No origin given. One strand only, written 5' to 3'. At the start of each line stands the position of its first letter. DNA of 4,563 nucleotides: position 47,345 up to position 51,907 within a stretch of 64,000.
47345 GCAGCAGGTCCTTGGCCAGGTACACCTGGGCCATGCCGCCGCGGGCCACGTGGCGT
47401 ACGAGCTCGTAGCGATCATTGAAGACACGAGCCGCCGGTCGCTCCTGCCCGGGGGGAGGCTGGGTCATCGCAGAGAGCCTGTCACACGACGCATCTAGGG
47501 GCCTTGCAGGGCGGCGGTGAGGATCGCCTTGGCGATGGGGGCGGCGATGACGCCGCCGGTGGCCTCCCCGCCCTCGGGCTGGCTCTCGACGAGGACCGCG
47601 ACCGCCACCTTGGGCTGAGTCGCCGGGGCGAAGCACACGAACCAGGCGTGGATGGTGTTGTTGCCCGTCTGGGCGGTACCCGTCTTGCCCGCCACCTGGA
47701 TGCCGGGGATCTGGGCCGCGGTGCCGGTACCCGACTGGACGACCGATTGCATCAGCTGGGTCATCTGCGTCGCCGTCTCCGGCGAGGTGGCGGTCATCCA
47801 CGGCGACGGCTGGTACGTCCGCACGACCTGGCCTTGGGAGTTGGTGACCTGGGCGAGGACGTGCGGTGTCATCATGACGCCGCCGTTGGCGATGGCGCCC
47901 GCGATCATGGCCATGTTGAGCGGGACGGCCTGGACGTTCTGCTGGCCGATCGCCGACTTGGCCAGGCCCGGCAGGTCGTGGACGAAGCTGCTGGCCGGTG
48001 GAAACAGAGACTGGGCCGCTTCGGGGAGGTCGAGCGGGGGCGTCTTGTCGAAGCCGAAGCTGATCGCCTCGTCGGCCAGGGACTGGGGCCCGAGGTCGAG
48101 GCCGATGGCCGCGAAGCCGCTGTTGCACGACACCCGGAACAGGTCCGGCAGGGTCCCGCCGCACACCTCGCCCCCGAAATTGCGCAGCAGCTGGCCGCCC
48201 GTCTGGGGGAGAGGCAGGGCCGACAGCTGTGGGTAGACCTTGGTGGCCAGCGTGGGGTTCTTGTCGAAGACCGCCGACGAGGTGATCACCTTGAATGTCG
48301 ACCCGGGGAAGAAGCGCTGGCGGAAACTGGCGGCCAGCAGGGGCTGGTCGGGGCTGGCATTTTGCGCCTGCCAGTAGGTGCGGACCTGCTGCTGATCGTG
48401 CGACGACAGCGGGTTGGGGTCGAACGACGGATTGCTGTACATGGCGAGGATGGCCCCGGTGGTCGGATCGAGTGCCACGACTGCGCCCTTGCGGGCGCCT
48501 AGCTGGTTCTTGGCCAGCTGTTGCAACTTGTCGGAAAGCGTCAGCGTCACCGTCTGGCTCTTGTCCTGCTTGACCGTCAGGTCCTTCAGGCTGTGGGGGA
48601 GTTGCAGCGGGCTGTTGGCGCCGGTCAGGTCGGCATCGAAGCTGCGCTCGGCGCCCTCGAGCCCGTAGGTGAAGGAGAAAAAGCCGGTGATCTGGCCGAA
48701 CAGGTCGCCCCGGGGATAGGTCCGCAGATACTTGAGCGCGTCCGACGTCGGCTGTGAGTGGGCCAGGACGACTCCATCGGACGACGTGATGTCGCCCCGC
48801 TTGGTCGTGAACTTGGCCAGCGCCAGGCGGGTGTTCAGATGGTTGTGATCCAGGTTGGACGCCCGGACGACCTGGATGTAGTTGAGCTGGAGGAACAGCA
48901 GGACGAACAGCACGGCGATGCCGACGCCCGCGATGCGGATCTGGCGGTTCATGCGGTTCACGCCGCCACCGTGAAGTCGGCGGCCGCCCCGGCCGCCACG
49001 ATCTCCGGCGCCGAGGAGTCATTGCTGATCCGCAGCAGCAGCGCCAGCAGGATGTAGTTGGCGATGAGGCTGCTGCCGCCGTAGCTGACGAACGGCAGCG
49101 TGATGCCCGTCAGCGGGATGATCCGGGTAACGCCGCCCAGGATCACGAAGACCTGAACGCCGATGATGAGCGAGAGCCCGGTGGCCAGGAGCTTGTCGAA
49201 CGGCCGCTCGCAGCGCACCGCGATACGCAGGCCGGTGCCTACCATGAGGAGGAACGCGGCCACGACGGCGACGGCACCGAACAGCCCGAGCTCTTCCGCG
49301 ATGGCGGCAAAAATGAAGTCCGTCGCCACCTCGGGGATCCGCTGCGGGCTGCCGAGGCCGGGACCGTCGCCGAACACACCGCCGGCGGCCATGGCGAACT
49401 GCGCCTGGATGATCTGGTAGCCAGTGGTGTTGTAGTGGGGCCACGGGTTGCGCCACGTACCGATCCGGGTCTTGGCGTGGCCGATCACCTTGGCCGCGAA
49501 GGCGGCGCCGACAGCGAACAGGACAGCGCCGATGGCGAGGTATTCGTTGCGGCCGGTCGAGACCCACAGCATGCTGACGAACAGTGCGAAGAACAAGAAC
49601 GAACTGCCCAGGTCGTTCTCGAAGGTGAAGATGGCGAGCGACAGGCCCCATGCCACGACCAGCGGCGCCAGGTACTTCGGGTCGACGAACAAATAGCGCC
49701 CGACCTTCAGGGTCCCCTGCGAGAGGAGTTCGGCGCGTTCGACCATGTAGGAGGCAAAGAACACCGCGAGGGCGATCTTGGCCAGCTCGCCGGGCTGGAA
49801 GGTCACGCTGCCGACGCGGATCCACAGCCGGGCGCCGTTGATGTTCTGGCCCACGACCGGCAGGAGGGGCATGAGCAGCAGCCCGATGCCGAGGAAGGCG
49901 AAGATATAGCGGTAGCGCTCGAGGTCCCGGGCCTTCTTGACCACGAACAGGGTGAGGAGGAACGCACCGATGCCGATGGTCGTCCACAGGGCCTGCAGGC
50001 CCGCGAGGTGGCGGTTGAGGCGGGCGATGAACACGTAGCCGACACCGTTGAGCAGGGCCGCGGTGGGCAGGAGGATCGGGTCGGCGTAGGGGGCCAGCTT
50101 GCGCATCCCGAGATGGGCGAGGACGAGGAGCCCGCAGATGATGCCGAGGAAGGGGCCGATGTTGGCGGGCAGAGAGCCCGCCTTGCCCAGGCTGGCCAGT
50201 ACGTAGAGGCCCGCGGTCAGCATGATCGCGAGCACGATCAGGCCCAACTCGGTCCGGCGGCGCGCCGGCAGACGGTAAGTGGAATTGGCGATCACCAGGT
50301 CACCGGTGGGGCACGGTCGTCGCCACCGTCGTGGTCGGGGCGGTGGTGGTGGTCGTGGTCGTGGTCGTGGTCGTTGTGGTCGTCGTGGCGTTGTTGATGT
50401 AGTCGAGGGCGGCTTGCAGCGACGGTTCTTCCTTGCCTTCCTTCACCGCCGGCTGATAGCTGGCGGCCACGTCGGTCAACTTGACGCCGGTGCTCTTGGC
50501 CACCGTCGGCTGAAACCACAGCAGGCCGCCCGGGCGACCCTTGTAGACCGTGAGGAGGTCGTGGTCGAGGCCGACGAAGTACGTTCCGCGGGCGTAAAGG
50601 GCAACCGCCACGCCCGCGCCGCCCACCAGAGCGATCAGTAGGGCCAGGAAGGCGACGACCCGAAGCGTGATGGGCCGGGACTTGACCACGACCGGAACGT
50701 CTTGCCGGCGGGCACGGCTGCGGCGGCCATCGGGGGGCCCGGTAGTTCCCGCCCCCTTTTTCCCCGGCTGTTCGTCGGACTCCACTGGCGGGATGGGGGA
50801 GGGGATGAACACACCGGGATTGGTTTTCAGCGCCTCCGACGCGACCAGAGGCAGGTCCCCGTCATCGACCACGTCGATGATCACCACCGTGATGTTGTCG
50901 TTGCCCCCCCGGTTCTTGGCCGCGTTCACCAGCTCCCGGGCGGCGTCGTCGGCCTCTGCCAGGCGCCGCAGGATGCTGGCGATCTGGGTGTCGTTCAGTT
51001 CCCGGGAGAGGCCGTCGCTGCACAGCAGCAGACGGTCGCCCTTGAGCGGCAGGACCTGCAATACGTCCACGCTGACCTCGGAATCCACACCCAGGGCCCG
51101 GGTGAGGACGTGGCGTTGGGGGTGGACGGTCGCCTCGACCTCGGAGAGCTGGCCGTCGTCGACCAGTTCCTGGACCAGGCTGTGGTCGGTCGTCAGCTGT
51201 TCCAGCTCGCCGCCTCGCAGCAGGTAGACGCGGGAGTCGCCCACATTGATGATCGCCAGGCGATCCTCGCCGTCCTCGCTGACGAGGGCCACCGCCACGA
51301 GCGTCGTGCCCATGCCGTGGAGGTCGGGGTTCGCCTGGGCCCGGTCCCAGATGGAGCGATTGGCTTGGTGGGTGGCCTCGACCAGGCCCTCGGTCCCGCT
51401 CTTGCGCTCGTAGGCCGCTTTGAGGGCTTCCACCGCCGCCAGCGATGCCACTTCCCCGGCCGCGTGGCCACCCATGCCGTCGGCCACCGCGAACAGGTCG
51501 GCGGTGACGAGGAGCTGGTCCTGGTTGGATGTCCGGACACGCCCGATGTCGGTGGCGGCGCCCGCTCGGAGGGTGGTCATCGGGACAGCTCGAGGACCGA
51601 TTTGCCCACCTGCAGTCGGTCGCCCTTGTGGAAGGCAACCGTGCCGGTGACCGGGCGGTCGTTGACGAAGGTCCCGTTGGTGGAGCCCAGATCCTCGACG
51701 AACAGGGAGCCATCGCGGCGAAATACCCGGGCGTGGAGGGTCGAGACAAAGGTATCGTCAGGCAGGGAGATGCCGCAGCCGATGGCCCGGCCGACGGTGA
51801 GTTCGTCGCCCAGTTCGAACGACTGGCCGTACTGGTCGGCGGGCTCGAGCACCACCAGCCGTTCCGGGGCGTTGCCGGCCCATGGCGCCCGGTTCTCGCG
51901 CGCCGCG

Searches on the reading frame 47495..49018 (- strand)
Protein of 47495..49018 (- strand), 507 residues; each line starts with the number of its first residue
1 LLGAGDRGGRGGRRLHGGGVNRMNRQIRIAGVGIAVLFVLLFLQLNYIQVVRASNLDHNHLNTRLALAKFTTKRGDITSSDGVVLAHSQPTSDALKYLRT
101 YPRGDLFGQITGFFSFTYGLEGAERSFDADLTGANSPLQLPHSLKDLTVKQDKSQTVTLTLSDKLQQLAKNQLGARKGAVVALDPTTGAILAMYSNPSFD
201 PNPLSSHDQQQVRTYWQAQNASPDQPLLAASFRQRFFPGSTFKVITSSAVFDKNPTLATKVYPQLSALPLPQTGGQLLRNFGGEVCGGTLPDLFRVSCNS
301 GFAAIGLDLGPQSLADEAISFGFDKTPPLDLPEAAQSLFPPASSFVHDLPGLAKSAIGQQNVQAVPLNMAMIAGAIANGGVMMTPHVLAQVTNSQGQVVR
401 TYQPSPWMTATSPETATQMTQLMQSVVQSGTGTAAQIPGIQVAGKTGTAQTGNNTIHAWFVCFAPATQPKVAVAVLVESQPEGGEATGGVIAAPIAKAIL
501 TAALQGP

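Call 49: search_protein_families(library=pfam, proteins=[window:47495-49018:-], max_evalue=0.001)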
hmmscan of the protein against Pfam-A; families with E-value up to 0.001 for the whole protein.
window:47495-49018:- (507 aa): 2 families
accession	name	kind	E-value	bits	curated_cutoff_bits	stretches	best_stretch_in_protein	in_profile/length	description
PF00905.27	Transpeptidase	-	3.4e-58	197.7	22.1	1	178-500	1-298/299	Penicillin binding protein transpeptidase domain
PF21922.1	PBP_dimer_2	-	1.6e-18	67.1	27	1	74-157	1-83/83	Penicillin binding protein A dimerisation domain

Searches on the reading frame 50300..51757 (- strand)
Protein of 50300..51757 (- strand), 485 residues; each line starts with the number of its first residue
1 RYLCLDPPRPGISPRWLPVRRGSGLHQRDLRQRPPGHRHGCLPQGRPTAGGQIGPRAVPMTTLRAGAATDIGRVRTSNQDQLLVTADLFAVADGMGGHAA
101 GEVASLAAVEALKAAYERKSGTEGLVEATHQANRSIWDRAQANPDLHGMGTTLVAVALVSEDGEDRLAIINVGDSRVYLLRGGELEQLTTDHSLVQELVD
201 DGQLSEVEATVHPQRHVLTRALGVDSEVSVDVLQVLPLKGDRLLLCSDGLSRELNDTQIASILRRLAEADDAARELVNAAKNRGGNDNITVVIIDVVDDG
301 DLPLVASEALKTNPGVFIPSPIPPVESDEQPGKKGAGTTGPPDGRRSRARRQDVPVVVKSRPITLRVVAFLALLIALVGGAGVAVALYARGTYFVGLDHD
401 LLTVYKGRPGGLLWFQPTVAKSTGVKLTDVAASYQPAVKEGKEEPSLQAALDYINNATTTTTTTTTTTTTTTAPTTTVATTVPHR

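Call 49: search_protein_families(library=pfam, proteins=[window:50300-51757:-], max_evalue=0.001)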
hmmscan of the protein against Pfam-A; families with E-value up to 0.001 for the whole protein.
window:50300-51757:- (485 aa): 4 families
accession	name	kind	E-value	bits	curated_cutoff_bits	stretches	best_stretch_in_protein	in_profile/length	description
PF13672.11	PP2C_2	-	7.6e-15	55.5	24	1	75-269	9-194/209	Protein phosphatase 2C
PF00481.26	PP2C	-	6.2e-14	52.7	20.3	1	77-193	25-141/255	Protein phosphatase 2C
PF07228.17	SpoIIE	-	7.2e-08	33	25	1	89-296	7-191/192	Stage II sporulation protein E (SpoIIE)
PF01456.22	Mucin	-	0.00024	21.5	34.7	1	456-480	74-98/143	Mucin-like glycoprotein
